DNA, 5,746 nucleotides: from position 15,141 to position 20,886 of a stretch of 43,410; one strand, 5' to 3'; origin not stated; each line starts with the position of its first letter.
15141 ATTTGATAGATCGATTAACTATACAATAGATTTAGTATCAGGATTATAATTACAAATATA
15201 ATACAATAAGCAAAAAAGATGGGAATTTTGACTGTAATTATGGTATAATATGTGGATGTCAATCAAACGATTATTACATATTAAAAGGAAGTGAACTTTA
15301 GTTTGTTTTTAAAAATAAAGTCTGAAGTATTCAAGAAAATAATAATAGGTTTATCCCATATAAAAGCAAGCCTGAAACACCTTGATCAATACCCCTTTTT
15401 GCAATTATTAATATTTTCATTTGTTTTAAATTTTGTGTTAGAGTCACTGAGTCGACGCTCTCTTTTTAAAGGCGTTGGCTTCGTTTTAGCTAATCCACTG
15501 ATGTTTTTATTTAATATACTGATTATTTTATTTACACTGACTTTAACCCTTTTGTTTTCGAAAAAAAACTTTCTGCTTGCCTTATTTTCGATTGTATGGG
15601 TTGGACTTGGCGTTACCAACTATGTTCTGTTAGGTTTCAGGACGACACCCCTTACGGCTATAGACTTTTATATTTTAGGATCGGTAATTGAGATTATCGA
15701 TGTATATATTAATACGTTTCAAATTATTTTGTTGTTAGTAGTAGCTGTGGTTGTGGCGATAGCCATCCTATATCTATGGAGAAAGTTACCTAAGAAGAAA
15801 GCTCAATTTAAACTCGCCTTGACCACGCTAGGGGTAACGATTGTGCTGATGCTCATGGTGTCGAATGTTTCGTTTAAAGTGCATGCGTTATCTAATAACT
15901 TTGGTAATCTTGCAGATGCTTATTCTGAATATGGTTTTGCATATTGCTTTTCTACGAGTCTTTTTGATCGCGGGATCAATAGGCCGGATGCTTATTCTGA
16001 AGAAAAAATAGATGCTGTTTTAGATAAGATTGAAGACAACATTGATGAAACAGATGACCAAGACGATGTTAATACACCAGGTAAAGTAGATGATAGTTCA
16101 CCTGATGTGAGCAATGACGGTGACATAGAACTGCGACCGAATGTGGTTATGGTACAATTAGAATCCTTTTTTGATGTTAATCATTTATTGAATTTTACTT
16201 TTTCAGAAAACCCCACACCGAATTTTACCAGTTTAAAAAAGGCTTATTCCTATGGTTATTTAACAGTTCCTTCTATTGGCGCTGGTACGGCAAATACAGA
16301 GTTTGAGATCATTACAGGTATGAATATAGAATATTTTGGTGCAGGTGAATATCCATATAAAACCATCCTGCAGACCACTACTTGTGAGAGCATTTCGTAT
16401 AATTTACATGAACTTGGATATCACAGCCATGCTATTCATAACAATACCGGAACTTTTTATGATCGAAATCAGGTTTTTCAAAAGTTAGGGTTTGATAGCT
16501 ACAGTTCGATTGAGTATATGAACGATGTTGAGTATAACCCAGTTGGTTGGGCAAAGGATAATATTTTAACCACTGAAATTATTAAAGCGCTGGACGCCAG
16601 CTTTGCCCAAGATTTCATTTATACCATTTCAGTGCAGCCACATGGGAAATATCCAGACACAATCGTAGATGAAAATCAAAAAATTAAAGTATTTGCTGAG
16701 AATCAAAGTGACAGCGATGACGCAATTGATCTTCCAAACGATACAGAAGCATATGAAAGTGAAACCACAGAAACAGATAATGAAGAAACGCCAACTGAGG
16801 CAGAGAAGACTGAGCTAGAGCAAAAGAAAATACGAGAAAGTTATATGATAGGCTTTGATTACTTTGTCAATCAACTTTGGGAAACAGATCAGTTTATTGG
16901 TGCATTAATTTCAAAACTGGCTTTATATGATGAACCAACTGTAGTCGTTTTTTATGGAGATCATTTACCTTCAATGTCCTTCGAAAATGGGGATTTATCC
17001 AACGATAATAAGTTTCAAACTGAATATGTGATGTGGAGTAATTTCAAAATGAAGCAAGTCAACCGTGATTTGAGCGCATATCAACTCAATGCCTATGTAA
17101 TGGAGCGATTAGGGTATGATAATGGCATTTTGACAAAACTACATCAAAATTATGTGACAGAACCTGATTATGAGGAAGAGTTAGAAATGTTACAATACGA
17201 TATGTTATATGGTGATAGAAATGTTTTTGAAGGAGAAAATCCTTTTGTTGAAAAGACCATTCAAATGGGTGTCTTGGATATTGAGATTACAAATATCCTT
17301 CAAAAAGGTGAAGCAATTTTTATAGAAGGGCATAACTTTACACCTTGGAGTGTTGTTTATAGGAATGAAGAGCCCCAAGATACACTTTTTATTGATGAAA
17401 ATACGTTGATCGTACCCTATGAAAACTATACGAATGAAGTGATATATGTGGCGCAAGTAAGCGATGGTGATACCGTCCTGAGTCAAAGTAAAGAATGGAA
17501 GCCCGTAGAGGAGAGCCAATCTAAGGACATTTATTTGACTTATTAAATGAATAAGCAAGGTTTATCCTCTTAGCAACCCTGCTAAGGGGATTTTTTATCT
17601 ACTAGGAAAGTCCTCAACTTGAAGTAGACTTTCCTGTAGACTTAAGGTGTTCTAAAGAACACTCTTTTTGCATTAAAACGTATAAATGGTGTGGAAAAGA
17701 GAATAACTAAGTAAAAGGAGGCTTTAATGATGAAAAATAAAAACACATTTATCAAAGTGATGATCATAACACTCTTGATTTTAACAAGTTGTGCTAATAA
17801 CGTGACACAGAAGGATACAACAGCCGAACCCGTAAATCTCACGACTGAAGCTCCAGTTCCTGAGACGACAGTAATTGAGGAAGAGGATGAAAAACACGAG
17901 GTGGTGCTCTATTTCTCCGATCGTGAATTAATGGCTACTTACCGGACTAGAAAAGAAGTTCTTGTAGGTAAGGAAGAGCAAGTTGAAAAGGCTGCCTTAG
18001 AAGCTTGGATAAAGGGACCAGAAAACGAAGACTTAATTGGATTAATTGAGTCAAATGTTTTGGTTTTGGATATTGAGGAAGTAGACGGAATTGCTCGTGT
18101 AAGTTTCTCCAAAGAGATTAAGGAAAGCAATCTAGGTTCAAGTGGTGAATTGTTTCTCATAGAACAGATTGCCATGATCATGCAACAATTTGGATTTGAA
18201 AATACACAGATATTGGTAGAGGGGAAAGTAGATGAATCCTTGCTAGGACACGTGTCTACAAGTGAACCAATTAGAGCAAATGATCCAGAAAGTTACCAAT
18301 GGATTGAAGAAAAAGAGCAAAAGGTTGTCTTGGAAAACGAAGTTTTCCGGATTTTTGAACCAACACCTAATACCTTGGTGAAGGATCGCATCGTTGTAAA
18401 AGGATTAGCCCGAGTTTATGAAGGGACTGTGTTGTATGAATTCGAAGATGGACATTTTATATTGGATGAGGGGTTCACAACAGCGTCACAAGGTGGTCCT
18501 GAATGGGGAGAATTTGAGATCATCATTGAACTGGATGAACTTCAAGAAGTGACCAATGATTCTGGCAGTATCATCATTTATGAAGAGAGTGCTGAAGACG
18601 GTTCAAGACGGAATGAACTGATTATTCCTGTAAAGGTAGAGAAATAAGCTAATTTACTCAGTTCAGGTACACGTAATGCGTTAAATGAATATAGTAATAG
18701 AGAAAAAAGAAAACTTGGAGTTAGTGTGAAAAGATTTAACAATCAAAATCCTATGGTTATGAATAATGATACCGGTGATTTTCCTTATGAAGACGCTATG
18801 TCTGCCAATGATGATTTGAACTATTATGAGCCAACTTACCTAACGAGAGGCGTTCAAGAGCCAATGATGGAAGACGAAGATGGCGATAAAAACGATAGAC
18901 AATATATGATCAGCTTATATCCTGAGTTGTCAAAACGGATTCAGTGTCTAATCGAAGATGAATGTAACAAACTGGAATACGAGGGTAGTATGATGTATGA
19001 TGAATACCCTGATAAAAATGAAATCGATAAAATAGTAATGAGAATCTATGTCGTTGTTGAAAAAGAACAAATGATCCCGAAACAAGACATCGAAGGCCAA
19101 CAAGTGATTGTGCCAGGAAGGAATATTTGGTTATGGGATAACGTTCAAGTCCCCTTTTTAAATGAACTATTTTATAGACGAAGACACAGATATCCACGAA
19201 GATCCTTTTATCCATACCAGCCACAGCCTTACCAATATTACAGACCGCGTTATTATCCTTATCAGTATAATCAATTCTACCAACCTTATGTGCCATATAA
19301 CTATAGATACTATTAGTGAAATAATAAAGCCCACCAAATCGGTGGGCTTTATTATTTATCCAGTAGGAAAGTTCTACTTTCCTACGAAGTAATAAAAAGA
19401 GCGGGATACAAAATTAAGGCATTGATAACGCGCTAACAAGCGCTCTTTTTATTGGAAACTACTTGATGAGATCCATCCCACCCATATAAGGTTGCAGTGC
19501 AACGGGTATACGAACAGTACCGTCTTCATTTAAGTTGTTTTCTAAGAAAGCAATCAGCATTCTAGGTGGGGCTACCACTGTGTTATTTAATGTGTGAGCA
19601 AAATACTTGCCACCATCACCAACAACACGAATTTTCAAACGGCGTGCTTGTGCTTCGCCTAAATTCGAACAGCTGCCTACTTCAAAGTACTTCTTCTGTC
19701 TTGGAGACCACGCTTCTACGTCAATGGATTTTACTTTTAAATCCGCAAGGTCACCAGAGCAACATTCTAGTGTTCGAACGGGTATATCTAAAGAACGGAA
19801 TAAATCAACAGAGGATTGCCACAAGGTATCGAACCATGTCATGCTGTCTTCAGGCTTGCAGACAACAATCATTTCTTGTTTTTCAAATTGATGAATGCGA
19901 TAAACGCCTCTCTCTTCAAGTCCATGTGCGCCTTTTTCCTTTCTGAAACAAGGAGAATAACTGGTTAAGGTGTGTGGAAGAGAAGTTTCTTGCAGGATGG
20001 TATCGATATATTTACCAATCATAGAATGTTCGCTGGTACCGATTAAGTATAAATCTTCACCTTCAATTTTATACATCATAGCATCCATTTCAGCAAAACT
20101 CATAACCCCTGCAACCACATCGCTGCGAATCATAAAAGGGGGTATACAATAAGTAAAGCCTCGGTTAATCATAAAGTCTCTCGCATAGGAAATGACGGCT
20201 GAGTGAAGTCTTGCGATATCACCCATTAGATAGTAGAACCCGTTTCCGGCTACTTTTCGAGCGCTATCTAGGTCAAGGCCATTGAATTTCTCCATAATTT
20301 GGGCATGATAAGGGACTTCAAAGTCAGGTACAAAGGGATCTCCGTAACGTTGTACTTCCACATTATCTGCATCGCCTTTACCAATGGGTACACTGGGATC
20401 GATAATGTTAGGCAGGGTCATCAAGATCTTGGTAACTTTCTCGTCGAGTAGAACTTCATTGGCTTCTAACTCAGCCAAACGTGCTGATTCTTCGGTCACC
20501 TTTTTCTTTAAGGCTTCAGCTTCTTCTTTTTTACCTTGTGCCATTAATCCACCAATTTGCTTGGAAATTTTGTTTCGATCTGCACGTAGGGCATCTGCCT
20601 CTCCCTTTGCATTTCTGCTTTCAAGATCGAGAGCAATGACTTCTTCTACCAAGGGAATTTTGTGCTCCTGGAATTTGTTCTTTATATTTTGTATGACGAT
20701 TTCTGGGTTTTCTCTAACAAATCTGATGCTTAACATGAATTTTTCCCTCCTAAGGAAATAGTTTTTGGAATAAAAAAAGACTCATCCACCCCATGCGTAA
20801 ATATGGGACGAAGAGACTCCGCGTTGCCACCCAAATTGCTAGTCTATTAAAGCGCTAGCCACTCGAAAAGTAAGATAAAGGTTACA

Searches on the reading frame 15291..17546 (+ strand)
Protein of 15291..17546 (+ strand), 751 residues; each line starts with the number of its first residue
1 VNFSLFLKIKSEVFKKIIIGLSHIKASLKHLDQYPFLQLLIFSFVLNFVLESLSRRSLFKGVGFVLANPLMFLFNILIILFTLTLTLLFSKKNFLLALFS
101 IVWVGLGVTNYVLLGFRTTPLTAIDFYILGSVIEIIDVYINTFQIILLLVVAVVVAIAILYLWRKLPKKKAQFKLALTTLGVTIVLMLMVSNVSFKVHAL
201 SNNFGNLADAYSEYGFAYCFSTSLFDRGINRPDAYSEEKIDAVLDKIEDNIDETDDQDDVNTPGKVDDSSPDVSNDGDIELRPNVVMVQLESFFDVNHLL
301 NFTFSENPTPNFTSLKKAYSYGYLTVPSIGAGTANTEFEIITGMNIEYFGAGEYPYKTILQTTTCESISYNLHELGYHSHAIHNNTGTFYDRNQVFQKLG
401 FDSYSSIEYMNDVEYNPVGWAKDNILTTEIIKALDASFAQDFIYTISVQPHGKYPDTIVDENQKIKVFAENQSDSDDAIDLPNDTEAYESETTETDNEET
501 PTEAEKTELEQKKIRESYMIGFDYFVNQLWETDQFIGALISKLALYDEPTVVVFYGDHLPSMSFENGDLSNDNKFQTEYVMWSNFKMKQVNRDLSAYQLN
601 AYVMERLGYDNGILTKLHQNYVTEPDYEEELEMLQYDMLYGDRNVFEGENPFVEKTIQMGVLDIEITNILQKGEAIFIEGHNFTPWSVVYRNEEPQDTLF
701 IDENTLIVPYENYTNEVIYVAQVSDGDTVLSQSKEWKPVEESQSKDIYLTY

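Call 18: search_protein_families(library=pfam, proteins=[window:15291-17546:+])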
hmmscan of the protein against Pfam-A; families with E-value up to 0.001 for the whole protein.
window:15291-17546:+ (751 aa): 1 family
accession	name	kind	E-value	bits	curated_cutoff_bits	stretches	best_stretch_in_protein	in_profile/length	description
PF00884.28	Sulfatase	-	7.3e-35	121.2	25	1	283-592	1-284/301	Sulfatase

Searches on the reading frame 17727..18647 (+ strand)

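Call 8: search_protein_families(library=pfam, proteins=[window:17727-18647:+])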
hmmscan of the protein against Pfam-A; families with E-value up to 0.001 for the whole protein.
window:17727-18647:+ (306 aa): 2 families
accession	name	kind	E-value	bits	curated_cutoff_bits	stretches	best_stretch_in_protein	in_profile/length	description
PF10648.15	Gmad2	-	2.1e-17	63.6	25.7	1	208-293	3-86/86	Immunoglobulin-like domain of bacterial spore germination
PF10646.14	Germane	-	2.6e-14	54.2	23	1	61-168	2-115/117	Sporulation and spore germination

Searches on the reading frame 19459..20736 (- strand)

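Call 8: search_protein_families(library=pfam, proteins=[window:19459-20736:-])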
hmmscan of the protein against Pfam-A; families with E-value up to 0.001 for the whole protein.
window:19459-20736:- (425 aa): 2 families
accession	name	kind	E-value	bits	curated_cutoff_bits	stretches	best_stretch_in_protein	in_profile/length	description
PF00587.30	tRNA-synt_2b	-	1.3e-27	97.4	29.3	1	226-401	8-179/179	tRNA synthetase class II core domain (G, H, P, S and T)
PF02403.27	Seryl_tRNA_N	-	7.3e-23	81.3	28.2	1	1-111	1-107/108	Seryl-tRNA synthetase N-terminal domain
